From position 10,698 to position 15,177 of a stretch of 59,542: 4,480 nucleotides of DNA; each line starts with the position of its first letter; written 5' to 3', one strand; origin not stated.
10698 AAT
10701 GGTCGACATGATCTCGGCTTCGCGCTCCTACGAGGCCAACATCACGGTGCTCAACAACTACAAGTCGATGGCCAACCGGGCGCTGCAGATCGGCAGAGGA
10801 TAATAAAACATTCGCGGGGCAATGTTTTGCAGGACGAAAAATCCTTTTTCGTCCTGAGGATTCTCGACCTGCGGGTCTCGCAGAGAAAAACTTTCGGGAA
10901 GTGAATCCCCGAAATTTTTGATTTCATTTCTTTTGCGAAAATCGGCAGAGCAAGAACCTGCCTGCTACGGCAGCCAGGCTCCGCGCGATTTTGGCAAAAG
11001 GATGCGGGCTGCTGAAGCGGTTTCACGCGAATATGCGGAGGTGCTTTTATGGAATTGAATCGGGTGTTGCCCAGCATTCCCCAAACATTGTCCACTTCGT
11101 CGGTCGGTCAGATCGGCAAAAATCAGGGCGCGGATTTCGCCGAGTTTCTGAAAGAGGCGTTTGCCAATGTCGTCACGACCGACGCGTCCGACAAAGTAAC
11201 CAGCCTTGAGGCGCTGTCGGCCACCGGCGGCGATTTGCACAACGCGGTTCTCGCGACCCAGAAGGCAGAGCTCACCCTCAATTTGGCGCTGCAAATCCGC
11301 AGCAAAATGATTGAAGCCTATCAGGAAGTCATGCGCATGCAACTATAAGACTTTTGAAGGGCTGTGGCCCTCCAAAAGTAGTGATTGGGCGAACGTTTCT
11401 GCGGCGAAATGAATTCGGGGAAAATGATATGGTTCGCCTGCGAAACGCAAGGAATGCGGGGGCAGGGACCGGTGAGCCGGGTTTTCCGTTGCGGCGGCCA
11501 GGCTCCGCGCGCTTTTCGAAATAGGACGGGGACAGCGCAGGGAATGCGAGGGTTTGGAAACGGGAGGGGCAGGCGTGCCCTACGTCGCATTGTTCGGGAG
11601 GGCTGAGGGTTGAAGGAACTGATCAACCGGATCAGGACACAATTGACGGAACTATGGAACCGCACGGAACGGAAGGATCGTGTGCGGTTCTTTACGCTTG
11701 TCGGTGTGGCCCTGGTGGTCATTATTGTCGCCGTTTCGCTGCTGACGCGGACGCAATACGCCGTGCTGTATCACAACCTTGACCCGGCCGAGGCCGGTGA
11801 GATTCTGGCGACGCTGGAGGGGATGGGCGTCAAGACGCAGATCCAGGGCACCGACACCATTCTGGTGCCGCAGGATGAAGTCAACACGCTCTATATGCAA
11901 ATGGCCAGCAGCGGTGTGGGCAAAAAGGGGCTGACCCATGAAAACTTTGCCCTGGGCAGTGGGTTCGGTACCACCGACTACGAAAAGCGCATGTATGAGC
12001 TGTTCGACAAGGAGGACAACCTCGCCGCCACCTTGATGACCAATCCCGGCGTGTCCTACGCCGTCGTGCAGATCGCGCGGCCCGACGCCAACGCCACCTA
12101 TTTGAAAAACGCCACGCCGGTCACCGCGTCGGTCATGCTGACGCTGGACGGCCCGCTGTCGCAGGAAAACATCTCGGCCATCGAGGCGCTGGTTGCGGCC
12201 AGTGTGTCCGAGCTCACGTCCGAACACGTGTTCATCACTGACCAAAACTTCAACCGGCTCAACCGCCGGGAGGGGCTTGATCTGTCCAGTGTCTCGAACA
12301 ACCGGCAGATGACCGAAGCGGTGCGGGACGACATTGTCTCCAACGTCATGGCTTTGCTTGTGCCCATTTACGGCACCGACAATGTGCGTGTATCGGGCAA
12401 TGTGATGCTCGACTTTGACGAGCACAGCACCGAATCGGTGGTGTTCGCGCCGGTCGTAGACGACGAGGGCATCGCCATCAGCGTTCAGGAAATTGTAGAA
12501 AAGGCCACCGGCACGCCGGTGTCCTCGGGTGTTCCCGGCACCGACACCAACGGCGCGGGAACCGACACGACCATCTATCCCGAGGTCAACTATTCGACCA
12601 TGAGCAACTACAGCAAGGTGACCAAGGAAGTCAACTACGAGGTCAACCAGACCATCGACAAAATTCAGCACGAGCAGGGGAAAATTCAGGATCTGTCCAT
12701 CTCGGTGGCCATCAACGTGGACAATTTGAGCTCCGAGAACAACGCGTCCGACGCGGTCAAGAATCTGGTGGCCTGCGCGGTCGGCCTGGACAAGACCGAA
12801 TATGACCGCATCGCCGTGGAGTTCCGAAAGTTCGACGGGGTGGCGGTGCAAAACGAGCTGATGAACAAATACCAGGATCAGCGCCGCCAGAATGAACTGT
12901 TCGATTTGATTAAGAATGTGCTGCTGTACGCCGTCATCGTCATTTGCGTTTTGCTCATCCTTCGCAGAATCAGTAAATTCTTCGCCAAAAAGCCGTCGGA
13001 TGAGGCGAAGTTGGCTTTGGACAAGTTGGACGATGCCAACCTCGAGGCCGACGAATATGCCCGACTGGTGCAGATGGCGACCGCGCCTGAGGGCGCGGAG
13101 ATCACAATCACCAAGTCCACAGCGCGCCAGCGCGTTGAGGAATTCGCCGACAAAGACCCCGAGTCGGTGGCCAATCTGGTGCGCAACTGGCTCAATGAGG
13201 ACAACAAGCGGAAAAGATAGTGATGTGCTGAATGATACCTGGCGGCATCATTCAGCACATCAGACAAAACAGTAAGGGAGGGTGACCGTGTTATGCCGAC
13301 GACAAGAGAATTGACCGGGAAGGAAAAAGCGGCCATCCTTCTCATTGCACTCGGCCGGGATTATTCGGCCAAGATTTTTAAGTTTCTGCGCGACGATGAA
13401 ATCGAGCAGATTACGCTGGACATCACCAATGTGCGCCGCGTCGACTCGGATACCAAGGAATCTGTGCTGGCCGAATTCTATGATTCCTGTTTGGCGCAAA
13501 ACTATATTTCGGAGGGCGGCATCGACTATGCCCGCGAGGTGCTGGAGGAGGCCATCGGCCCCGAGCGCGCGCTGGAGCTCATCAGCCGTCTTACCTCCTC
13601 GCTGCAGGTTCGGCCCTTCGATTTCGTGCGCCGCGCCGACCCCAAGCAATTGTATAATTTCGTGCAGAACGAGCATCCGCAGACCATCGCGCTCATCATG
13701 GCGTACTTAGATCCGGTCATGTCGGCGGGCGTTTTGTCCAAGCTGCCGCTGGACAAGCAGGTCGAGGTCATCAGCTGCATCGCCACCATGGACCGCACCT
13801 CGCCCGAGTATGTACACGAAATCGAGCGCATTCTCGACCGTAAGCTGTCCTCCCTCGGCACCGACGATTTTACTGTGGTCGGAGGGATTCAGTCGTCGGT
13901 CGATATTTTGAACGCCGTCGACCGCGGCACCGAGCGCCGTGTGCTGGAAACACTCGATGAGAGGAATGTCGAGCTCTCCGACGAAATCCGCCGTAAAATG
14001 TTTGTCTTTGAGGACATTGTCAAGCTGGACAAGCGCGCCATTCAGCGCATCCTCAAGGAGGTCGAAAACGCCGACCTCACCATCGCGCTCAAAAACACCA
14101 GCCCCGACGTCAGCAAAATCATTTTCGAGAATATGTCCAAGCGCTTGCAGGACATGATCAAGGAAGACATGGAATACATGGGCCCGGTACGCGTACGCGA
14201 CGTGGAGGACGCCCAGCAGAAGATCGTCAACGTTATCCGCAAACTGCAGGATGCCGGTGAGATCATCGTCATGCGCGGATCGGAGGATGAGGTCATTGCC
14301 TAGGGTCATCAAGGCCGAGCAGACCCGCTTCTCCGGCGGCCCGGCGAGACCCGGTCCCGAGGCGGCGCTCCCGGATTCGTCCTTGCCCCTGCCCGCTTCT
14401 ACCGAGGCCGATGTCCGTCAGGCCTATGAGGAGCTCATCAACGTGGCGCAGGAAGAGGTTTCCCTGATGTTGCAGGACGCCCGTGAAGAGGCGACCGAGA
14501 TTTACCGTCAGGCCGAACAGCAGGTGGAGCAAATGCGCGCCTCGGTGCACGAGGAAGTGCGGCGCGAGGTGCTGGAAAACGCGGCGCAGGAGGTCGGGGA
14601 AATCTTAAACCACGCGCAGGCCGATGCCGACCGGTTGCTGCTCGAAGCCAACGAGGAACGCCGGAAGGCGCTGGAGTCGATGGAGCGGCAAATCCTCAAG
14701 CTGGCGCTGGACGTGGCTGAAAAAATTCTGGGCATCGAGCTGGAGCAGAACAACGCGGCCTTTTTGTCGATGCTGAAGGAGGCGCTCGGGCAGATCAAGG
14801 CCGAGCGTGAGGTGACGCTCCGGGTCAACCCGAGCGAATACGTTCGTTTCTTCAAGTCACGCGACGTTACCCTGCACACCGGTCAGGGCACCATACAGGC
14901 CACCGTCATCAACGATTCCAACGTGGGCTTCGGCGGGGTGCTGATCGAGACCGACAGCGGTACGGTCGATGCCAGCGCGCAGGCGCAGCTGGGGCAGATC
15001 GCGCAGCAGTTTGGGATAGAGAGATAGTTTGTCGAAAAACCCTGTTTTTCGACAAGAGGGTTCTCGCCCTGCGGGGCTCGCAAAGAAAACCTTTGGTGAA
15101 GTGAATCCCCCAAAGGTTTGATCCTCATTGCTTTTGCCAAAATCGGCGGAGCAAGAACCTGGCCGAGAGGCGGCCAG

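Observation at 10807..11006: A-family mosaic element: five co-oriented copies with a conserved-loop / variable-stem hairpin and a conserved long-range stem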

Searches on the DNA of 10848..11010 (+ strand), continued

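Call 80: search_with_rna_model(model_id=R2, sources=[L292, L298, L299, L300, L301, L302, L303, L304, L305, L307, L308, L310, L311, L312, L313, L314, L315, L316, L317, L319, L320, L322, L323, L324, L325, L326, L327, L328, L329, L330, L331, L332, L333, L334, L335, L336, L337, L339, L340, L341, L342, L343, L345, L346, L347, L348, L349, L350, L351, L352, L353, L354, L355, L357, L285, L287, L289], max_evalue=0.001, make_alignment=true)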
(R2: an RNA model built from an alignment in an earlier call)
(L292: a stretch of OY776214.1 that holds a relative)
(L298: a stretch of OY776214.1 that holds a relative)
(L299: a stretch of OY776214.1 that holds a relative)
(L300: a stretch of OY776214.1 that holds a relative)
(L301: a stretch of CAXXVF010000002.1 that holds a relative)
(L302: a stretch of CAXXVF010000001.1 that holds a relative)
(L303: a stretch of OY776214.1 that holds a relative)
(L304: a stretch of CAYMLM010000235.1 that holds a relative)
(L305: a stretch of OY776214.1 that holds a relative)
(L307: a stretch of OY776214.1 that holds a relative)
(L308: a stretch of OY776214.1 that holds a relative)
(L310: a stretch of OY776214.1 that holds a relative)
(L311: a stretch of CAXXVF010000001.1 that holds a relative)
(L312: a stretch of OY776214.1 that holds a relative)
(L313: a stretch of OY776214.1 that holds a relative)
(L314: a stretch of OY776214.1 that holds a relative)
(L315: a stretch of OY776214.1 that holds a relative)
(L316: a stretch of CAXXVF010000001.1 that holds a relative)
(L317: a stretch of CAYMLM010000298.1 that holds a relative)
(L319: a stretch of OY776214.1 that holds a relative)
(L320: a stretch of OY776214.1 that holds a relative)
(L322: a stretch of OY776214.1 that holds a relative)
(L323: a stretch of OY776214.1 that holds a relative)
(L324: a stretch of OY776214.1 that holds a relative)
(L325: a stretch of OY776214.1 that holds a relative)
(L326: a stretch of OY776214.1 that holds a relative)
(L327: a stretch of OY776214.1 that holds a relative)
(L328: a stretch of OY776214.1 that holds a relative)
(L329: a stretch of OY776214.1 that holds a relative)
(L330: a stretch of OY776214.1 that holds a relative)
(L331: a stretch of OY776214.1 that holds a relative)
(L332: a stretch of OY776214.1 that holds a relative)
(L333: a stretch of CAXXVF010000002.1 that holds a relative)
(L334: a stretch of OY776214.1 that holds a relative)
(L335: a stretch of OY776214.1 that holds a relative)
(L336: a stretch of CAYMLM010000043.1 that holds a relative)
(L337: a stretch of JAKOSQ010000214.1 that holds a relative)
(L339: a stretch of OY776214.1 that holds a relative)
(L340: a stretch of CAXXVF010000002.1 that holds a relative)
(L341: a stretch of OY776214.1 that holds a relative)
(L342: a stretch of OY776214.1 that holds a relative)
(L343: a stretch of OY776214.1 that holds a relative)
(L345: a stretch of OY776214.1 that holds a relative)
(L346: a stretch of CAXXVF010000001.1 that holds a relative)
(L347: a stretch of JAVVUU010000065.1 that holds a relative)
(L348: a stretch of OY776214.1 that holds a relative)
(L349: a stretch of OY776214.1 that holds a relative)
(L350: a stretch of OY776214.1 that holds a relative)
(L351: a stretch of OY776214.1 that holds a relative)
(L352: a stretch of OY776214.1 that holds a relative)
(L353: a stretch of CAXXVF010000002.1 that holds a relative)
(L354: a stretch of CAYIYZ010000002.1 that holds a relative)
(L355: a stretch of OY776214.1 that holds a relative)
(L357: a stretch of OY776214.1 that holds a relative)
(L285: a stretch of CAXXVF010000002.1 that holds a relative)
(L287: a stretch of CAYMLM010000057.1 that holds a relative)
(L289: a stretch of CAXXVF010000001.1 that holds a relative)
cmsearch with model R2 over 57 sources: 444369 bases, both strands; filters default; matches with E-value up to 0.001: 59.
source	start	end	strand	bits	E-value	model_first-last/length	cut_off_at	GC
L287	2465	2547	+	84.3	9.2e-24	1-83/83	no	0.51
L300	6553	6635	+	79.9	2.3e-22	1-83/83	no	0.45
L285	2852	2934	-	79.7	2.6e-22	1-83/83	no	0.46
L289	234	316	-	79.2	3.6e-22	1-83/83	no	0.54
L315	7330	7412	+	79.2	3.8e-22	1-83/83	no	0.42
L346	7344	7426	-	78.3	7e-22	1-83/83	no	0.4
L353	2618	2700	-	77.3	1.5e-21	1-83/83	no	0.43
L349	4543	4625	-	76.6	2.6e-21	1-83/83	no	0.47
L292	5479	5561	-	76.4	2.8e-21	1-83/83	no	0.45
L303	5976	6058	+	75.4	5.9e-21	1-83/83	no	0.43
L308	2413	2495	+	75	8.3e-21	1-83/83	no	0.41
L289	3709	3791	+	74.6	1.1e-20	1-83/83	no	0.46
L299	7266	7348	-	73.7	2.1e-20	1-83/83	no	0.42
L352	1380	1462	-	72.7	4.2e-20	1-83/83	no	0.4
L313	1475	1557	+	72.7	4.4e-20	1-83/83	no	0.43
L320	3129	3211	-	72.7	4.4e-20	1-83/83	no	0.43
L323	3714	3796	-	72.7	4.4e-20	1-83/83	no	0.43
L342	4148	4230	+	72.7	4.4e-20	1-83/83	no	0.43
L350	1295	1377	+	72.2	6.3e-20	1-83/83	no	0.41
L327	7013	7095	-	71.8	8e-20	1-83/83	no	0.42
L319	3499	3581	+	71.7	8.8e-20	1-83/83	no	0.41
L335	2069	2151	-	71.4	1.1e-19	1-83/83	no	0.42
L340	750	832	-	70.9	1.6e-19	1-83/83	no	0.43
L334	1009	1091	+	70.4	2.2e-19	1-83/83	no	0.42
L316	675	757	+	70.1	2.8e-19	1-83/83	no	0.39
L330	4432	4514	+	69.9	3.4e-19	1-83/83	no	0.41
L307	3996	4078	+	69.7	3.8e-19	1-83/83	no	0.4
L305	2269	2351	-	69.5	4.4e-19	1-83/83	no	0.41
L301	5663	5745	-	69.2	5.3e-19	1-83/83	no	0.4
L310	4066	4148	-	68.9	7e-19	1-83/83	no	0.41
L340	3824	3906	+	68.5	9.3e-19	1-83/83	no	0.37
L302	7337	7419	+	68.2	1.1e-18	1-83/83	no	0.36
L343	3559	3641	+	68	1.3e-18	1-83/83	no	0.43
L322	5737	5820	+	67.6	1.7e-18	1-83/83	no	0.4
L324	342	424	+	67.6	1.8e-18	1-83/83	no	0.47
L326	6919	7001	+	67.3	2.2e-18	1-83/83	no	0.43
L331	3497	3579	-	66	5.6e-18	1-83/83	no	0.45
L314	3802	3884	+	65.8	6.5e-18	1-83/83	no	0.39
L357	7417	7499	+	65.2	1e-17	1-83/83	no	0.45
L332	2828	2910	-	64.8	1.4e-17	1-83/83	no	0.39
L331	165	247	+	64.7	1.4e-17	1-83/83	no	0.43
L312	2062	2144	+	64.5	1.7e-17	1-83/83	no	0.41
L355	6399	6481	-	63.6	3.3e-17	1-83/83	no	0.43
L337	5154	5236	+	63.2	4.2e-17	1-83/83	no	0.55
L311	3924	4006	+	63.1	4.5e-17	1-83/83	no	0.41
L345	4936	5018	-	62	1e-16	1-83/83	no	0.39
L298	2695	2777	-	61.8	1.2e-16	1-83/83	no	0.43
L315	7222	7304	+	61.5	1.5e-16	1-83/83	no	0.52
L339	2750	2832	+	61.2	1.9e-16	1-83/83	no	0.46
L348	86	168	+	61.1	2e-16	1-83/83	no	0.37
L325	1106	1188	-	59.2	7.7e-16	1-83/83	no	0.43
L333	2801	2883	+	59.2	8.1e-16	1-83/83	no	0.36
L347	1233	1317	-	53.5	5.2e-14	1-83/83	no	0.53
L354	1574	1654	-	36.9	8.7e-09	1-83/83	no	0.59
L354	4487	4567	+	32.7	1.9e-07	1-83/83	no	0.54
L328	7260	7342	-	31.7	4e-07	1-83/83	no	0.43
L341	6923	6982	-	23.6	0.00014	1-83/83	no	0.45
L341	5927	5960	-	22.4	0.00035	39-72/83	no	0.35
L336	7951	8000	-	22.1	0.00043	34-83/83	5'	0.3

Alignment A5: 59 matches aligned to the model, 93 columns, each read 5' to 3' on its own strand. Consensus structure (alignment columns), stored with it:
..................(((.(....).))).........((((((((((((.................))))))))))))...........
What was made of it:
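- Model R2 found 59 copies (call 80).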

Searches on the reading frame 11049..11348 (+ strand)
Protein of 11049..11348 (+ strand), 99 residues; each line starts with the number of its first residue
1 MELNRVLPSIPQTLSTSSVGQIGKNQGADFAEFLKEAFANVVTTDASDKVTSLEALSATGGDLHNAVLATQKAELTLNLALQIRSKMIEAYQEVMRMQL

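Call 17: search_protein_families(library=pfam, proteins=[window:11049-11348:+])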
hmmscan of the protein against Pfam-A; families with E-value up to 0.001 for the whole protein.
window:11049-11348:+ (99 aa): 1 family
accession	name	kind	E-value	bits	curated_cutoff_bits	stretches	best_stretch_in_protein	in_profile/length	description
PF02049.23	FliE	-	3.6e-19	69.1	22.4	1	20-99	10-89/89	Flagellar hook-basal body complex protein FliE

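Call 31: find_encoding_contigs(protein=window:11049-11348:+, flank=10000, max_places=10)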
Protein window:11049-11348:+ (99 aa): 1 contig read that carries it; 1 place shown.
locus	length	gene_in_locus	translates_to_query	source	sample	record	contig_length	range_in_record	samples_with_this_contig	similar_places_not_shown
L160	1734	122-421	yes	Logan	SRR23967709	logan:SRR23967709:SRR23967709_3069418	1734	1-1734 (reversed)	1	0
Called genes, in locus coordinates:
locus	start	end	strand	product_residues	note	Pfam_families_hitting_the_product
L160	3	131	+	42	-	?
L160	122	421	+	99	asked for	PF02049:FliE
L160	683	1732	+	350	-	?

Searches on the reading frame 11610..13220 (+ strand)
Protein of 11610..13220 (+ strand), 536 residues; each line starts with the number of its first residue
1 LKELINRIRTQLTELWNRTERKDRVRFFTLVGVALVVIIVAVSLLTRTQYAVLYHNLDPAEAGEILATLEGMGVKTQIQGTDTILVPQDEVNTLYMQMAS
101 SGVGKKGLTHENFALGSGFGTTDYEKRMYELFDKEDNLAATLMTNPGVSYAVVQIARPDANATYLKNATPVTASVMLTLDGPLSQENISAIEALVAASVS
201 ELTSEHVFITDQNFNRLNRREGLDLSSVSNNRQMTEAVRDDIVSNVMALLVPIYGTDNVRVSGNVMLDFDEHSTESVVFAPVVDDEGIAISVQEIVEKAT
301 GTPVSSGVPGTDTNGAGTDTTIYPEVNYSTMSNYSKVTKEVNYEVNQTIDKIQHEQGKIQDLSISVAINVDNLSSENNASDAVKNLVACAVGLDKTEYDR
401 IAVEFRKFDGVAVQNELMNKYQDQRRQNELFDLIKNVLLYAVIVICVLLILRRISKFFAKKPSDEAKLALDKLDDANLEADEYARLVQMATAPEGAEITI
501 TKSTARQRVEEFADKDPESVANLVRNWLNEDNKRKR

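Call 17: search_protein_families(library=pfam, proteins=[window:11610-13220:+])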
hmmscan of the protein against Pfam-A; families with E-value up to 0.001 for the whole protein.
window:11610-13220:+ (536 aa): 2 families
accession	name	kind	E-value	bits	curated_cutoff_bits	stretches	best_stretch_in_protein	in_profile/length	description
PF01514.23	YscJ_FliF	-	6.1e-42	143.9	24.4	1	46-218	2-178/179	Secretory protein of YscJ/FliF family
PF08345.17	YscJ_FliF_C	-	8.2e-26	91.7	23.8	1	250-408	1-147/147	Flagellar M-ring protein C-terminal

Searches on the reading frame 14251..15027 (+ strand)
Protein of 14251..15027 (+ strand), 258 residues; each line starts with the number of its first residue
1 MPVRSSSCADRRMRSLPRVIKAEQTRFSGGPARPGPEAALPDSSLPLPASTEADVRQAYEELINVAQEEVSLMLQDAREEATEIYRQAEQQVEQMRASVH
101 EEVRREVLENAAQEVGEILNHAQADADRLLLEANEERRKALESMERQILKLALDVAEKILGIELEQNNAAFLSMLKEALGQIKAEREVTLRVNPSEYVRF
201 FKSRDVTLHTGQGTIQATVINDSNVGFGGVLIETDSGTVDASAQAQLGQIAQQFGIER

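Call 17: search_protein_families(library=pfam, proteins=[window:14251-15027:+])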
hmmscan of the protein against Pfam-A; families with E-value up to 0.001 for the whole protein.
window:14251-15027:+ (258 aa): 3 families
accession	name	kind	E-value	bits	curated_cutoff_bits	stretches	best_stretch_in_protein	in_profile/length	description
PF02108.21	FliH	-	4.7e-19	69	24.1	1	124-249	5-127/128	Flagellar assembly protein FliH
PF01991.23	vATP-synt_E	-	4.7e-05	23.3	24.2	1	74-240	3-174/199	ATP synthase (E/31 kDa) subunit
PF05103.18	DivIVA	-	7.6e-05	23.1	28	0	57-105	74-121/131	DivIVA protein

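Call 30: find_encoding_contigs(protein=window:14251-15027:+, flank=10000, max_places=10)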
Protein window:14251-15027:+ (258 aa): no gene with exactly this product is on record in the collection.
